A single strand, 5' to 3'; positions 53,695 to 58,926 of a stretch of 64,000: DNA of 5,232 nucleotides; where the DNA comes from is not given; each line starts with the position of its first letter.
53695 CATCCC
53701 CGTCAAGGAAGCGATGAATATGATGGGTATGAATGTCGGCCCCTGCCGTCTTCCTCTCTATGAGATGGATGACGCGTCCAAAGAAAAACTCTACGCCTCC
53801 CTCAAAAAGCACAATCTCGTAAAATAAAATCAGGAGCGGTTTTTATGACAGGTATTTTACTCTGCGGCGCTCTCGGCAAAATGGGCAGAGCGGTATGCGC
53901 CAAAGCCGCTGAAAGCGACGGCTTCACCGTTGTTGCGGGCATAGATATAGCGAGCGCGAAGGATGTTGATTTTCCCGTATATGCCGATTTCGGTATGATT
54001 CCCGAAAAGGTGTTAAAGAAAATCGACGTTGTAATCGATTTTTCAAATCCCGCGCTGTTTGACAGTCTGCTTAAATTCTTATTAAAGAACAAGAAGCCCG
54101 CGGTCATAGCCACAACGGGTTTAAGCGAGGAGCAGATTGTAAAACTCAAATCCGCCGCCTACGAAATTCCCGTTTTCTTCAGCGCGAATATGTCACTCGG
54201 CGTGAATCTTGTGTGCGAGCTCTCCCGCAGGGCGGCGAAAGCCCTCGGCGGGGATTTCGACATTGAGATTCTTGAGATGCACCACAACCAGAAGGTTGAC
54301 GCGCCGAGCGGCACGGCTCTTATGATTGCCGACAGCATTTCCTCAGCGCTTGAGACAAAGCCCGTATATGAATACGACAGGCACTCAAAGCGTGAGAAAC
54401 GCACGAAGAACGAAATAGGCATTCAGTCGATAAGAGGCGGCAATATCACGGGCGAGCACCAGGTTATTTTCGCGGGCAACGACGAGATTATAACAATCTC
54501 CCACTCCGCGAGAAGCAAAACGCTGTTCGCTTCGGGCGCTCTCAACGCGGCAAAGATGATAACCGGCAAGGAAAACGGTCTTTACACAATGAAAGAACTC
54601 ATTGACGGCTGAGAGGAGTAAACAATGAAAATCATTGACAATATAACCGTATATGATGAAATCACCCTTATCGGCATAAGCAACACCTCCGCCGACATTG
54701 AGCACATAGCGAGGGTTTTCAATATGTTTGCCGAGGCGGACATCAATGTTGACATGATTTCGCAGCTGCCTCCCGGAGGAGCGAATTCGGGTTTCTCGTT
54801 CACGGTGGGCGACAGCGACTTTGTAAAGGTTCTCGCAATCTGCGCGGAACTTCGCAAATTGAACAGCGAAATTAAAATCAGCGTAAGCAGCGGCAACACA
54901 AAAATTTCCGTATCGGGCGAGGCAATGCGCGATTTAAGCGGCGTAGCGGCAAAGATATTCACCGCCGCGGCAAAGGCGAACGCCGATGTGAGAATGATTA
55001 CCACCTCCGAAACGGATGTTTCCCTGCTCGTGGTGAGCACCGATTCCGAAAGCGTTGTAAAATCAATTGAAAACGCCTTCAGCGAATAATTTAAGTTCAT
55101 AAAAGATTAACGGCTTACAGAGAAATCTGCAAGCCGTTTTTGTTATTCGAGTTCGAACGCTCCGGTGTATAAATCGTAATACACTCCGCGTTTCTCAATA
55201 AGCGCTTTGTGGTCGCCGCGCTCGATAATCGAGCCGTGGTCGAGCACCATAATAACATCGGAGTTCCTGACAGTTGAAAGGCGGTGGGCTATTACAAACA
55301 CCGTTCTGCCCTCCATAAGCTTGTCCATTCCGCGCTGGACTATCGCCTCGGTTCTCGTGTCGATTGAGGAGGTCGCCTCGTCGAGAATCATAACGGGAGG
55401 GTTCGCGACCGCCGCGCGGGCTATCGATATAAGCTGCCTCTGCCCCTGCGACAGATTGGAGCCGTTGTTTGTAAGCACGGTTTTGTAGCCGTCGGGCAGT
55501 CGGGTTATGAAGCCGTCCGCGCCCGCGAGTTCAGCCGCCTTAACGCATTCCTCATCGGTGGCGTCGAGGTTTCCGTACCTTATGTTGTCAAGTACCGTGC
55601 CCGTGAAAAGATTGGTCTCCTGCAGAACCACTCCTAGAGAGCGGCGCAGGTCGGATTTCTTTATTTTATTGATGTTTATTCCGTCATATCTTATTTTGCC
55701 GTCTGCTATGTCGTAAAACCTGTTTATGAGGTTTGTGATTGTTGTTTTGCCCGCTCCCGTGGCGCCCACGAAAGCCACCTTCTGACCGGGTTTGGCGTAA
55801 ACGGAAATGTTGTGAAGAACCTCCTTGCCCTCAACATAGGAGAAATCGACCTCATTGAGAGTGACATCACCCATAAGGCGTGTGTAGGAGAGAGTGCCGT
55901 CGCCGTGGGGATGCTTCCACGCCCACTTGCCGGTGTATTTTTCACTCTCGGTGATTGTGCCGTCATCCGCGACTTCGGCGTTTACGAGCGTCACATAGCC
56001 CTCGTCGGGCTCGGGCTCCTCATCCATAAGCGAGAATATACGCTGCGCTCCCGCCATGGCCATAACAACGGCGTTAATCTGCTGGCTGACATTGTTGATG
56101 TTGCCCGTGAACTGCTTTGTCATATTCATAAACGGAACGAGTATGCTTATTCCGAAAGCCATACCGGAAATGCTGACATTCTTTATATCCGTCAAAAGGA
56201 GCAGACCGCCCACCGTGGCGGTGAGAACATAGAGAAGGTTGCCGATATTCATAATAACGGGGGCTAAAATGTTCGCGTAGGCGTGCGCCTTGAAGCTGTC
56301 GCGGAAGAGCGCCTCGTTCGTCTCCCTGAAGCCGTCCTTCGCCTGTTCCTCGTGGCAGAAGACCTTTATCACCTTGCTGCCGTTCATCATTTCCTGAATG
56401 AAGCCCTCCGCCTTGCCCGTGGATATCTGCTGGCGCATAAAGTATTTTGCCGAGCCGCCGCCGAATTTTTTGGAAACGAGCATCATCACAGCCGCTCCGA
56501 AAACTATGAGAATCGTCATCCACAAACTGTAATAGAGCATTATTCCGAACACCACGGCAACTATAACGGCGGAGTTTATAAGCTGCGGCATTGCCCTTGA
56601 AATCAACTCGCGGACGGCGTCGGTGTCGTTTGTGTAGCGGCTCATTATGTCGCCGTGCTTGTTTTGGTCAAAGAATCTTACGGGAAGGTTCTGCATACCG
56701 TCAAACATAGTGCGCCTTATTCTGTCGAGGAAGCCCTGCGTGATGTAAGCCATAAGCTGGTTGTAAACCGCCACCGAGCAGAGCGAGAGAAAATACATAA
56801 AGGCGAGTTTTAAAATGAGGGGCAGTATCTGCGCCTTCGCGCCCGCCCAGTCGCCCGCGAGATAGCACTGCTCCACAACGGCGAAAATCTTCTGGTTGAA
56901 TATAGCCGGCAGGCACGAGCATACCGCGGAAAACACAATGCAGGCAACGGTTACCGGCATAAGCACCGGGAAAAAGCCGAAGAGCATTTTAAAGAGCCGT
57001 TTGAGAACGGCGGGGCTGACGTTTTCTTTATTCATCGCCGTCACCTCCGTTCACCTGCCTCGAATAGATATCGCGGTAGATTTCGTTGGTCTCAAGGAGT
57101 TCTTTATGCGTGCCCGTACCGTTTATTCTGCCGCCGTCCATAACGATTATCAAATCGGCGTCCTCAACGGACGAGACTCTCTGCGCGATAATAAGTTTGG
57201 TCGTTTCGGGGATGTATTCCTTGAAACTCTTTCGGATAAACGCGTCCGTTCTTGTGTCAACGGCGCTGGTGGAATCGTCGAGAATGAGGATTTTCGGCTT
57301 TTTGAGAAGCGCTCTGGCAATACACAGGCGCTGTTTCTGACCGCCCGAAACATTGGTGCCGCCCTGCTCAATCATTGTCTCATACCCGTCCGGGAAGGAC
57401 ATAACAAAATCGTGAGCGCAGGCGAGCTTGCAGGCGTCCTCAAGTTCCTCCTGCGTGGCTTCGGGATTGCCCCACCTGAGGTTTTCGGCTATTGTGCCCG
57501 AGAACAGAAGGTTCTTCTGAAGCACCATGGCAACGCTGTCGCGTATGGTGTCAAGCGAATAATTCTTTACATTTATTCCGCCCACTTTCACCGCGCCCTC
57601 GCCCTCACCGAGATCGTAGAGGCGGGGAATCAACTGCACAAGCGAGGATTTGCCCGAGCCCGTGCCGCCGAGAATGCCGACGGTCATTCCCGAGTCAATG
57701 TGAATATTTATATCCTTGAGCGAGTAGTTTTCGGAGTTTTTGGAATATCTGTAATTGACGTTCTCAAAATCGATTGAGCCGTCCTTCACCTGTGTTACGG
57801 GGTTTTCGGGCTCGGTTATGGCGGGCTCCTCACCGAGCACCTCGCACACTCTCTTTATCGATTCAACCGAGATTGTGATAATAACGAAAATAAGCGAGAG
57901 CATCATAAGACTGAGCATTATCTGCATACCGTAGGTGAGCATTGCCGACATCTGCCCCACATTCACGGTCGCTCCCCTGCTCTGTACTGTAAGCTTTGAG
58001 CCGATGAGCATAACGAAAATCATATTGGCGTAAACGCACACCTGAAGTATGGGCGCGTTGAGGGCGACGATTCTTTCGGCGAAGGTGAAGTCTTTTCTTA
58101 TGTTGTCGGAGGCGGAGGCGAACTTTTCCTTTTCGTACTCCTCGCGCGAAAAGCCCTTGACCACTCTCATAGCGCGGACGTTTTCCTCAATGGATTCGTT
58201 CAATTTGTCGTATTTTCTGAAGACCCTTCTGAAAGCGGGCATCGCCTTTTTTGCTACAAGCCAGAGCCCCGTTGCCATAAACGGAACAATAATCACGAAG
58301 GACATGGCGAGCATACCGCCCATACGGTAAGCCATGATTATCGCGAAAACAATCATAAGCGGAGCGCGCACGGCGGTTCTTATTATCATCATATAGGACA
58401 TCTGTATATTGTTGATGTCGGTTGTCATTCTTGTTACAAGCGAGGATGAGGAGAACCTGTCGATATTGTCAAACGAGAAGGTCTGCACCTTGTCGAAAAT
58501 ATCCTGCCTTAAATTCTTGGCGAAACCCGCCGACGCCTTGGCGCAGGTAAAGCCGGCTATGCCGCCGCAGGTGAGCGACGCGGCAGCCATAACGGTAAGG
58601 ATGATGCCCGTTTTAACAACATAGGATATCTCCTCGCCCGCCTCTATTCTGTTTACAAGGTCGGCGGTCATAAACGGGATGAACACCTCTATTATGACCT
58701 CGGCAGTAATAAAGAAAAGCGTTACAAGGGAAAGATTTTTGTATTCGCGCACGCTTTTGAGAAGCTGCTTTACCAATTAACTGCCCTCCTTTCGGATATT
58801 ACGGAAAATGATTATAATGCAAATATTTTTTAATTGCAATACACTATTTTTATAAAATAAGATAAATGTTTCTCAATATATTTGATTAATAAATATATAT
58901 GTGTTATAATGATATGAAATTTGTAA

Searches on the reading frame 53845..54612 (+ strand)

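Call 57: search_protein_families(library=pfam, proteins=[window:53845-54612:+], max_evalue=0.00001)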
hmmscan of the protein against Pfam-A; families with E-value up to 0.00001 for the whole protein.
window:53845-54612:+ (255 aa): 2 families
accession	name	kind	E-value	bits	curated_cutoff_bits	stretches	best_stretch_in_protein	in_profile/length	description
PF05173.19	DapB_C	-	8.6e-46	155.4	27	1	119-252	1-120/121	Dihydrodipicolinate reductase, C-terminus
PF01113.26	DapB_N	-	2.1e-27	96.1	25.6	1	4-116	3-124/124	Dihydrodipicolinate reductase, N-terminus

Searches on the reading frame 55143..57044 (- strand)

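Call 57: search_protein_families(library=pfam, proteins=[window:55143-57044:-], max_evalue=0.00001)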
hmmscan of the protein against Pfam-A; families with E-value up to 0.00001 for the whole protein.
window:55143-57044:- (633 aa): 2 families
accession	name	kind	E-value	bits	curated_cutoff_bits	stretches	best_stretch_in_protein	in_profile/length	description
PF00664.28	ABC_membrane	-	1.4e-41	143.5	28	1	35-292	3-257/274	ABC transporter transmembrane region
PF00005.33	ABC_tran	-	1.2e-29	104.1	25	1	410-559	1-137/137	ABC transporter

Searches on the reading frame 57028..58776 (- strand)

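Call 57: search_protein_families(library=pfam, proteins=[window:57028-58776:-], max_evalue=0.00001)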
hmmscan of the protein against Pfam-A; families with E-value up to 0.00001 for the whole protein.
window:57028-58776:- (582 aa): 2 families
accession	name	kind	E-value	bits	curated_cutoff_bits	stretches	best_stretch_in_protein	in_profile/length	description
PF00664.28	ABC_membrane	-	9e-36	124.4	28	1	18-288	3-272/274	ABC transporter transmembrane region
PF00005.33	ABC_tran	-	1.3e-25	91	25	1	353-504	1-137/137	ABC transporter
